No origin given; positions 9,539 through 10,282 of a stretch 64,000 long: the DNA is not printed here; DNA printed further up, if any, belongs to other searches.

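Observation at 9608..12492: Island-encoded redox-sensing circuit: histidine kinase with a periplasmic CXXCH motif coupled to a sigma54 enhancer-binding response regulator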

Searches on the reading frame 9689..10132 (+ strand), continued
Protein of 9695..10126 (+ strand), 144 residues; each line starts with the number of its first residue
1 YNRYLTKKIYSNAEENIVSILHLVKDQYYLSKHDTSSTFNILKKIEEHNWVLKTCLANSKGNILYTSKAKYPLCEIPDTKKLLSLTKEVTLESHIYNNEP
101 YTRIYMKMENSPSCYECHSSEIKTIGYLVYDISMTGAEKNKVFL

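Call 50: find_encoding_contigs(protein=P0016, flank=10000, max_places=2)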
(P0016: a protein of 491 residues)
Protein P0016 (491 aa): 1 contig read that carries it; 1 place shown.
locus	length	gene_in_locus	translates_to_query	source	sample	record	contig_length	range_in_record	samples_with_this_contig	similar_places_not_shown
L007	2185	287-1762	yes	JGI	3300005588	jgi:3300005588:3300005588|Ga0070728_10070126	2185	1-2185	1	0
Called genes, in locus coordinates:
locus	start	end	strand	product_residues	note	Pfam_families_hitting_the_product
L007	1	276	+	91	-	?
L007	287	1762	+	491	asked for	PF00672:HAMP (weak), PF00512:HisKA, PF02518:HATPase_c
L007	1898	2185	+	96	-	?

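Call 51: find_encoding_contigs(protein=P0025, flank=10000, max_places=2)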
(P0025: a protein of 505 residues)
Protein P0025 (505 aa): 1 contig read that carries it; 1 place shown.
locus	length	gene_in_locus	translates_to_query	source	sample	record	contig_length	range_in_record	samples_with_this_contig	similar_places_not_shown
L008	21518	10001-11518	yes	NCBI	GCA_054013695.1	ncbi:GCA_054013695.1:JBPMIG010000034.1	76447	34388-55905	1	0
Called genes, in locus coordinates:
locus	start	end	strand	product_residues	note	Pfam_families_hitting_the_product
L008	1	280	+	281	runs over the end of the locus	PF06347:SH3_4 (weak), PF08239:SH3_3, PF18348:SH3_16 (weak)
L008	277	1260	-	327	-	PF01032:FecCD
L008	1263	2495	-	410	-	PF13596:PAS_10 (faint), PF00989:PAS, PF08448:PAS_4 (weak), PF13188:PAS_8 (weak), PF13426:PAS_9, PF08447:PAS_3, PF00989:PAS, PF08448:PAS_4, +1 more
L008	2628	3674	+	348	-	PF02016:Peptidase_S66, PF17676:Peptidase_S66C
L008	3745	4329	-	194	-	PF04264:YceI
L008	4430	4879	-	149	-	PF12802:MarR_2, PF01047:MarR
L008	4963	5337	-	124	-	PF00515:TPR_1 (weak), PF07719:TPR_2 (faint), PF13424:TPR_12 (faint), PF13428:TPR_14 (faint), PF13431:TPR_17 (faint), PF13181:TPR_8 (faint), PF13414:TPR_11 (faint), PF14559:TPR_19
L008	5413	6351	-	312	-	PF03781:FGE-sulfatase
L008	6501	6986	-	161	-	PF13801:Metal_resist (weak), PF07813:LTXXQ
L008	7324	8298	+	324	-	PF01436:NHL (faint), PF24684:Vgb_lyase (faint), PF25021:TEN_NHL (faint), PF08450:SGL (faint), PF17170:DUF5128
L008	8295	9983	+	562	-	PF13435:Cytochrome_C554 (faint), PF14537:Cytochrom_c3_2 (faint), PF14522:Cytochrome_C7 (faint), PF09699:Paired_CXXCH_1, PF22113:Mtrc-MtrF_II-IV_dom (weak), PF09699:Paired_CXXCH_1 (weak)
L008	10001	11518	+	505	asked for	PF00672:HAMP, PF00512:HisKA, PF02518:HATPase_c, PF14501:HATPase_c_5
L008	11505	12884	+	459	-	PF00072:Response_reg, PF00158:Sigma54_activat, PF14532:Sigma54_activ_2, PF00004:AAA (weak), PF07728:AAA_5, PF25601:AAA_lid_14, PF02954:HTH_8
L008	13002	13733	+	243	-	PF14522:Cytochrome_C7 (faint), PF09699:Paired_CXXCH_1 (weak)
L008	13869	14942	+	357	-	PF17170:DUF5128 (faint), PF25021:TEN_NHL (faint), PF01436:NHL (faint)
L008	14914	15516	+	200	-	PF02085:Cytochrom_CIII (faint), PF09699:Paired_CXXCH_1, PF14537:Cytochrom_c3_2 (faint), PF09699:Paired_CXXCH_1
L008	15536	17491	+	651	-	-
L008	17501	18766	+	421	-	PF02085:Cytochrom_CIII (faint), PF14522:Cytochrome_C7 (faint), PF09699:Paired_CXXCH_1, PF14537:Cytochrom_c3_2 (weak), PF22113:Mtrc-MtrF_II-IV_dom, PF09699:Paired_CXXCH_1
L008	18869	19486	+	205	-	PF22113:Mtrc-MtrF_II-IV_dom (faint), PF14522:Cytochrome_C7 (faint), PF14537:Cytochrom_c3_2 (faint), PF09699:Paired_CXXCH_1 (weak)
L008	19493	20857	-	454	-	PF00072:Response_reg, PF00158:Sigma54_activat, PF14532:Sigma54_activ_2, PF07724:AAA_2 (weak), PF07728:AAA_5 (weak), PF25601:AAA_lid_14, PF02954:HTH_8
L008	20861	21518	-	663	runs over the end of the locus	PF00512:HisKA, PF02518:HATPase_c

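Call 52: find_encoding_contigs(protein=P0030, flank=10000, max_places=2)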
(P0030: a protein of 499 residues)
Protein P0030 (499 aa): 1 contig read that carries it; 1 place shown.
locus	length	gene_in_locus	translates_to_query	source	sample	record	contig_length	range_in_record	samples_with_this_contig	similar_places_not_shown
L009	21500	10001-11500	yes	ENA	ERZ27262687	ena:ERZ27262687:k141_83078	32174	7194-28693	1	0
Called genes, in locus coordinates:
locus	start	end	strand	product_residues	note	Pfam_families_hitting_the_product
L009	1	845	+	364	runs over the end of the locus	PF06580:His_kinase, PF02518:HATPase_c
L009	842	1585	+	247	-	PF00072:Response_reg, PF04397:LytTR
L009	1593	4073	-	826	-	PF04851:ResIII, PF00270:DEAD (faint), PF27159:HI_1054_N, PF27365:HI_1054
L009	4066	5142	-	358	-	-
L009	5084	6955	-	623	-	PF12564:TypeIII_RM_meth, PF01555:N6_N4_Mtase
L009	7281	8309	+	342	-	PF24684:Vgb_lyase (weak), PF01731:Arylesterase (faint), PF25021:TEN_NHL (faint), PF08450:SGL (faint), PF17170:DUF5128, PF01436:NHL (weak)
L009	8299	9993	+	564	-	PF14537:Cytochrom_c3_2 (faint), PF09699:Paired_CXXCH_1 (faint), PF14522:Cytochrome_C7 (faint)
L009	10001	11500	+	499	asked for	PF00672:HAMP, PF14501:HATPase_c_5 (faint), PF00512:HisKA, PF02518:HATPase_c, PF13589:HATPase_c_3 (faint)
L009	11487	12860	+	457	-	PF00072:Response_reg, PF00158:Sigma54_activat, PF14532:Sigma54_activ_2, PF00004:AAA (weak), PF07724:AAA_2 (weak), PF07728:AAA_5, PF25601:AAA_lid_14, PF02954:HTH_8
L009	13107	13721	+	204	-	PF14522:Cytochrome_C7 (faint), PF14537:Cytochrom_c3_2 (faint), PF09699:Paired_CXXCH_1 (faint)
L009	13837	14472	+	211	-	PF14537:Cytochrom_c3_2 (faint), PF14522:Cytochrome_C7 (faint), PF09699:Paired_CXXCH_1 (weak)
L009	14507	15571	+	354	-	PF01436:NHL (faint), PF17170:DUF5128 (weak)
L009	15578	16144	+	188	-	PF14522:Cytochrome_C7 (faint), PF09699:Paired_CXXCH_1, PF14537:Cytochrom_c3_2 (faint), PF09699:Paired_CXXCH_1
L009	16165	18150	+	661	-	-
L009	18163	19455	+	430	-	PF22678:Cytochrom_c_NrfB-like (faint), PF14537:Cytochrom_c3_2 (faint), PF02085:Cytochrom_CIII (faint), PF14522:Cytochrome_C7 (weak), PF09699:Paired_CXXCH_1, PF22113:Mtrc-MtrF_II-IV_dom (weak), PF09699:Paired_CXXCH_1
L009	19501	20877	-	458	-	PF04513:Baculo_PEP_C (faint), PF02646:RmuC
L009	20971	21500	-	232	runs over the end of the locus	PF00117:GATase, PF07722:Peptidase_C26 (weak)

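Call 53: find_encoding_contigs(protein=P0017, flank=10000, max_places=2)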
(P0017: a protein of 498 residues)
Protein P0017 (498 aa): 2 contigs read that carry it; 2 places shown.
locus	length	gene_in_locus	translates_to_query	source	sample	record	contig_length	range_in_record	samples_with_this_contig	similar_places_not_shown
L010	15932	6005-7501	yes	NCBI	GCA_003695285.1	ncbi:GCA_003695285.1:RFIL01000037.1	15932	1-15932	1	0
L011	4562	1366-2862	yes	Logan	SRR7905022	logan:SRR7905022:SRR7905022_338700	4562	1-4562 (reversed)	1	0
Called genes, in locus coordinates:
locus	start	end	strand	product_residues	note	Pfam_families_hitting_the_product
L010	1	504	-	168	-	PF22678:Cytochrom_c_NrfB-like (weak), PF09699:Paired_CXXCH_1 (faint), PF14522:Cytochrome_C7 (faint), PF14537:Cytochrom_c3_2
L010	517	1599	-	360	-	PF00033:Cytochrome_B, PF13631:Cytochrom_B_N_2, PF00032:Cytochrom_B_C (weak)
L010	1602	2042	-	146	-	PF25471:TM_PetC (weak), PF00355:Rieske, PF13806:Rieske_2 (weak)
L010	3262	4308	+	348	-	PF08450:SGL (faint), PF25021:TEN_NHL (faint), PF24684:Vgb_lyase (weak), PF01731:Arylesterase (faint), PF17170:DUF5128, PF01436:NHL (weak)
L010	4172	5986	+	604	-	PF13435:Cytochrome_C554 (faint), PF14537:Cytochrom_c3_2 (faint), PF14522:Cytochrome_C7 (faint), PF09699:Paired_CXXCH_1 (weak), PF22113:Mtrc-MtrF_II-IV_dom (weak)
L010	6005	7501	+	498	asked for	PF00672:HAMP, PF00512:HisKA, PF02518:HATPase_c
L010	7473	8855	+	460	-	PF00072:Response_reg, PF00158:Sigma54_activat, PF14532:Sigma54_activ_2, PF00004:AAA (weak), PF07724:AAA_2, PF07728:AAA_5, PF25601:AAA_lid_14, PF02954:HTH_8, +1 more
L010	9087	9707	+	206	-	PF14522:Cytochrome_C7 (faint), PF14537:Cytochrom_c3_2 (faint), PF09699:Paired_CXXCH_1 (weak)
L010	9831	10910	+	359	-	PF01436:NHL (faint), PF08450:SGL (faint), PF17170:DUF5128 (weak)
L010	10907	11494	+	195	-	PF02085:Cytochrom_CIII (weak), PF14522:Cytochrome_C7 (faint), PF09699:Paired_CXXCH_1, PF14537:Cytochrom_c3_2 (faint), PF09699:Paired_CXXCH_1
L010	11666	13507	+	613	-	-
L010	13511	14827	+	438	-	PF02085:Cytochrom_CIII (faint), PF14522:Cytochrome_C7 (faint), PF09699:Paired_CXXCH_1, PF14537:Cytochrom_c3_2 (weak), PF22113:Mtrc-MtrF_II-IV_dom (weak), PF09699:Paired_CXXCH_1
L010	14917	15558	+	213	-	PF09699:Paired_CXXCH_1 (weak)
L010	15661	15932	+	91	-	?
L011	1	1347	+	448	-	?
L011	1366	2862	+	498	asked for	PF00672:HAMP, PF00512:HisKA, PF02518:HATPase_c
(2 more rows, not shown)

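Call 54: find_encoding_contigs(protein=P0023, flank=10000, max_places=2)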
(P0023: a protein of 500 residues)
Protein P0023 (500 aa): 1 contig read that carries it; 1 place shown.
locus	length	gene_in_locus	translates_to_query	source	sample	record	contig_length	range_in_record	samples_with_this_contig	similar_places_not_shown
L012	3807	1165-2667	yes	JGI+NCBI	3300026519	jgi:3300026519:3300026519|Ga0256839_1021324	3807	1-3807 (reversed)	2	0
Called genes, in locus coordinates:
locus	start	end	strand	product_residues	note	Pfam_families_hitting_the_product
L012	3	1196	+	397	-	?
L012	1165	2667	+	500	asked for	PF00672:HAMP, PF00512:HisKA, PF02518:HATPase_c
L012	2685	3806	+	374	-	?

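Call 63: find_related_loci(query=A2, collection=genome_contigs, flank=10000)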
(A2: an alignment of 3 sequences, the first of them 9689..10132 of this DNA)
Query A2 (148 aa) in genome_contigs; peptide patterns used: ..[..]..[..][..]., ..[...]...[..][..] (x = any residue, [..] = any of these).
145 stretches matched a pattern; 1 encode a relative of the query (tblastn E <= 1e-3); 1 distinct loci.
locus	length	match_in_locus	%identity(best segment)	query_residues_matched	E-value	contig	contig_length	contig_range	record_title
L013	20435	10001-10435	61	3-148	4e-54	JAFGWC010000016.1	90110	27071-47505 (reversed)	MAG: Bacteroidales bacterium isolate ZodW_Metabat.217 k87_559896, whole genome shotgun sequence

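Call 70: list_cluster_members(proteins=[P0006, P0009, P0014, P0017, P0019, P0025, P0027, P0028, P0029, P0030])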
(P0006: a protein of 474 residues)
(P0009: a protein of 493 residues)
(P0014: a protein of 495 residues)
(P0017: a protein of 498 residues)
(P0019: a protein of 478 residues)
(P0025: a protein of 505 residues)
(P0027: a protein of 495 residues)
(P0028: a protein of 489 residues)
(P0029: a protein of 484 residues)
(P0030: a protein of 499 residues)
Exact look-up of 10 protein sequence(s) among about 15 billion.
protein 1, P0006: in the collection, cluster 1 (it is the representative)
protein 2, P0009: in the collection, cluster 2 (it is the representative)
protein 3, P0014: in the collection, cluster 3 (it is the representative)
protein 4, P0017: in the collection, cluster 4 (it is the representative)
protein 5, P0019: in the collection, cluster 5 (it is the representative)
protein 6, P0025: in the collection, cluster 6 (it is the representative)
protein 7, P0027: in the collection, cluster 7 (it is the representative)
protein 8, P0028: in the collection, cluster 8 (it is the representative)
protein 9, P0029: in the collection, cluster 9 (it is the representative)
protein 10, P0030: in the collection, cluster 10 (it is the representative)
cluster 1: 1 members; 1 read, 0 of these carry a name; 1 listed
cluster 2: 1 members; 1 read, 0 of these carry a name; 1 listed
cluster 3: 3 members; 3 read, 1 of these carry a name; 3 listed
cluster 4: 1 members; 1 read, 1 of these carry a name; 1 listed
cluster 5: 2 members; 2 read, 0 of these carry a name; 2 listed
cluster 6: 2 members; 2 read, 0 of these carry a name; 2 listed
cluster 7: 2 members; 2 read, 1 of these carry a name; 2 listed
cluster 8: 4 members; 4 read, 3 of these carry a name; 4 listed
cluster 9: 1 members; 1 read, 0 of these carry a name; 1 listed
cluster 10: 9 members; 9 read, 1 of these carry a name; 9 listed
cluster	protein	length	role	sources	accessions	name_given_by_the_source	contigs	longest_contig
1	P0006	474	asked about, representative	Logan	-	-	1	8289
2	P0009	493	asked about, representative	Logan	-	-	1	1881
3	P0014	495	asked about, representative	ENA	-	-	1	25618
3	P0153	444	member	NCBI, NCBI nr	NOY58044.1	MAG: HAMP domain-containing protein [Calditrichaeota bacterium] | HAMP domain-containing protein [Calditrichota bacterium]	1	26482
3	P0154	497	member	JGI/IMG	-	-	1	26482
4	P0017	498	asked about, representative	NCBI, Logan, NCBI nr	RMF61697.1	MAG: HAMP domain-containing protein [Calditrichaeota bacterium] | MAG: HAMP domain-containing protein [Calditrichota bacterium]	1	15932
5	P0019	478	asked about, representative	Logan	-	-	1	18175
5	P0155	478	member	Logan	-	-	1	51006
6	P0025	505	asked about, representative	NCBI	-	-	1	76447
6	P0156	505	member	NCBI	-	-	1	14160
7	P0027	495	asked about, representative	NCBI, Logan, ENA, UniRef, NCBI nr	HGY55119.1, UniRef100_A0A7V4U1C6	MAG TPA: HAMP domain-containing sensor histidine kinase [Caldithrix abyssi] | histidine kinase n=1 Tax=Caldithrix abyssi TaxID=187145 RepID=A0A7V4U1C6_CALAY | HAMP domain-containing sensor histidine kinase [Caldithrix abyssi]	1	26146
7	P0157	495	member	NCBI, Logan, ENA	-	-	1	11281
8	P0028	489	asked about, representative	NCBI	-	-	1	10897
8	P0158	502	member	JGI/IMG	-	signal transduction histidine kinase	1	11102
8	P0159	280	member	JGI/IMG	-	signal transduction histidine kinase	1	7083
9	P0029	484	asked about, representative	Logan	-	-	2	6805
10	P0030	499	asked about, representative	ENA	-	-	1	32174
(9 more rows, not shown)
